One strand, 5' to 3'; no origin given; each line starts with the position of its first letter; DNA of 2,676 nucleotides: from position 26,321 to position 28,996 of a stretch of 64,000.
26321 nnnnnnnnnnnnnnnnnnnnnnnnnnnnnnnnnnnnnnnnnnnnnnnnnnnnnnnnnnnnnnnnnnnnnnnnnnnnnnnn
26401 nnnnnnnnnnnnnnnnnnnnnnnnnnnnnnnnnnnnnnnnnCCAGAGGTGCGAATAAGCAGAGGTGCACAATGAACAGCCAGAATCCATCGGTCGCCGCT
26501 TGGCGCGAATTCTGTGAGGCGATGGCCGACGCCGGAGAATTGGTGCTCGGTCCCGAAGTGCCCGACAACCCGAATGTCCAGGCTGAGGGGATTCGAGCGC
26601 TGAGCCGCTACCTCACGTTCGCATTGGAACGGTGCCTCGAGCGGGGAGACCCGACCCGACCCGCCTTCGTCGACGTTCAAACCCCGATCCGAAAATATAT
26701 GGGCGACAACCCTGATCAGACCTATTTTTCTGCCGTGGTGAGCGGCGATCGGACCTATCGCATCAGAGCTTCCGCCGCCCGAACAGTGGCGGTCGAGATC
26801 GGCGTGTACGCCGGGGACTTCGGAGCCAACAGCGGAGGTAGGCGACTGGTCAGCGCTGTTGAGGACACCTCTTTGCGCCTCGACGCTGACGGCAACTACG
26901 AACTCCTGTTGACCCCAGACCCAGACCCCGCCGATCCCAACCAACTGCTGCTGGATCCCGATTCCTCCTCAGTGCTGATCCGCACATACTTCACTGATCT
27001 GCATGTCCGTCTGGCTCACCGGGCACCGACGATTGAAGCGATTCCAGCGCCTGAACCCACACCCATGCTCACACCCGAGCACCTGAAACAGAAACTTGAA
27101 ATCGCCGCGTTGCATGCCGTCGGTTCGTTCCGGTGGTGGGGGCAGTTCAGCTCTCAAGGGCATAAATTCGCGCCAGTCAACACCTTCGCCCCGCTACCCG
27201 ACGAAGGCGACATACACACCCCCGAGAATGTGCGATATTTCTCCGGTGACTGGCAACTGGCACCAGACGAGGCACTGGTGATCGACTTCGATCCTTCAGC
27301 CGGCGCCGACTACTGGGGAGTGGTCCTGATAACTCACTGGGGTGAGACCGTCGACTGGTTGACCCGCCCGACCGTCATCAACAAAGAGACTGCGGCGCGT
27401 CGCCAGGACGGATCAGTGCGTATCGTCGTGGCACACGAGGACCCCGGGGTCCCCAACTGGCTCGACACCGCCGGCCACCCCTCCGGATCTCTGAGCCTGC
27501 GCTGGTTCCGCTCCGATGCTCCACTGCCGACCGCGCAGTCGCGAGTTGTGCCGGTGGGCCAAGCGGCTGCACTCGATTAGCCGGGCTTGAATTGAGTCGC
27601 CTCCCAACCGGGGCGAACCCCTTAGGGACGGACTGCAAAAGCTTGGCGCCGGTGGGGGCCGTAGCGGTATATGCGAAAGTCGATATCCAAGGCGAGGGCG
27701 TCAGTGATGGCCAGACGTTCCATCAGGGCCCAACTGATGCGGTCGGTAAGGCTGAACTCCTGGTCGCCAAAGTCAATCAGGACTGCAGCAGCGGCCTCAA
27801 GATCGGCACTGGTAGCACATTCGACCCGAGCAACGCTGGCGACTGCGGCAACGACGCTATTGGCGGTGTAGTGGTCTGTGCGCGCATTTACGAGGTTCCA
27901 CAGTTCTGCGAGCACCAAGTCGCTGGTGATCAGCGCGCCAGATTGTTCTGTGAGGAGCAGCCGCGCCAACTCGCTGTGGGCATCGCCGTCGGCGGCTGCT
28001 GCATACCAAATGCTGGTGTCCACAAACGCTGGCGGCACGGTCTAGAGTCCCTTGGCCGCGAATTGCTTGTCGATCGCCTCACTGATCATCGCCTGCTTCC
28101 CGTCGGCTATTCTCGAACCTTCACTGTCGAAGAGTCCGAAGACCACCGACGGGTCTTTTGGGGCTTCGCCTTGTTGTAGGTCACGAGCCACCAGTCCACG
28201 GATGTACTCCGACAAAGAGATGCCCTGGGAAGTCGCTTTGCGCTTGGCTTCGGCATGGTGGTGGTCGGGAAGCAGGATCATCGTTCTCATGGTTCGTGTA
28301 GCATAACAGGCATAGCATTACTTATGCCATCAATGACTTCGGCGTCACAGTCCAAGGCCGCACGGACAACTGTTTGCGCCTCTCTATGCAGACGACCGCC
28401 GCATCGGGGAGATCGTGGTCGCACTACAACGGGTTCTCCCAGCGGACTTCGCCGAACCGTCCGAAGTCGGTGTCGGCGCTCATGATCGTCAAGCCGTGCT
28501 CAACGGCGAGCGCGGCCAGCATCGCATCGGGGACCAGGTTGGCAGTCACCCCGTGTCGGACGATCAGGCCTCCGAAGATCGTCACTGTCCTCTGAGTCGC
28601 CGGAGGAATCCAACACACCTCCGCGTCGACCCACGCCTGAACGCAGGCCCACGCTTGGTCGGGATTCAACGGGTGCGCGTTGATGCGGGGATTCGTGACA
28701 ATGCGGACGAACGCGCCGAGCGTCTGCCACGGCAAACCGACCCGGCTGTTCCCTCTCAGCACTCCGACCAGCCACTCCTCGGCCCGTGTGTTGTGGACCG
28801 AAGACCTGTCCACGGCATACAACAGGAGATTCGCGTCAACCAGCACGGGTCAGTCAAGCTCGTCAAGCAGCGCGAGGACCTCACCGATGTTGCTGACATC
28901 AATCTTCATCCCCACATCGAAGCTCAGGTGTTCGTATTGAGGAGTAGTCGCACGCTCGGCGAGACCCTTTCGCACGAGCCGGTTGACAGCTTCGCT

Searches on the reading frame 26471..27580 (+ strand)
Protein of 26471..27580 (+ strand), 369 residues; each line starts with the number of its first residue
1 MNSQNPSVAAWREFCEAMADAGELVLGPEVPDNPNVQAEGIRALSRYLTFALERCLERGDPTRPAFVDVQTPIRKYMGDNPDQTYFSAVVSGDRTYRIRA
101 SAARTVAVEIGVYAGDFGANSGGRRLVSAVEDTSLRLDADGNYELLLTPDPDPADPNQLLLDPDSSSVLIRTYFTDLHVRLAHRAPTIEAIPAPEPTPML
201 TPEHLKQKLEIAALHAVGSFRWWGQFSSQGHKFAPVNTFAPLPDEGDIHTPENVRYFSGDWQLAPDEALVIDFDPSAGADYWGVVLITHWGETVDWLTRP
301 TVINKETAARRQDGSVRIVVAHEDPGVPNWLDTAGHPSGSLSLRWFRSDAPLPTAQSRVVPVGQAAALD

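Call 35: search_protein_families(library=pfam, proteins=[window:26471-27580:+], max_evalue=0.001)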
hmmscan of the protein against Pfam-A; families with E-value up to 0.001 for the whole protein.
window:26471-27580:+ (369 aa): 1 family
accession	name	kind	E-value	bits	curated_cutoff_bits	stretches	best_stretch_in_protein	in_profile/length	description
PF06742.16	DUF1214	-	1.9e-07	32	25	1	278-347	33-109/112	Protein of unknown function (DUF1214)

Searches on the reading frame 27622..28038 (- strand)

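Call 57: search_protein_families(library=pfam, proteins=[window:27622-28038:-], max_evalue=1)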
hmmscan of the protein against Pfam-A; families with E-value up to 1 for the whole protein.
window:27622-28038:- (138 aa): 2 families
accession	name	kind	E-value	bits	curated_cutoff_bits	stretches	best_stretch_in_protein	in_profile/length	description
PF01850.27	PIN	-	3.8e-10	40.9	23.6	1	5-122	2-115/120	PIN domain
PF16289.11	PIN_12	-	0.057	14.2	32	1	5-48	2-47/172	PIN domain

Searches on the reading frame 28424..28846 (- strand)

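Call 57: search_protein_families(library=pfam, proteins=[window:28424-28846:-], max_evalue=1)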
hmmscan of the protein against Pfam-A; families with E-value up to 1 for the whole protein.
window:28424-28846:- (140 aa): 2 families
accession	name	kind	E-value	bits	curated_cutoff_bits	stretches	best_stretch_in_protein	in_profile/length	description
PF01850.27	PIN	-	6.6e-10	40.1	23.6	1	1-132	1-118/120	PIN domain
PF18480.7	DUF5615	-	0.024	15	23.8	1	105-131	35-61/110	Domain of unknown function (DUF5615)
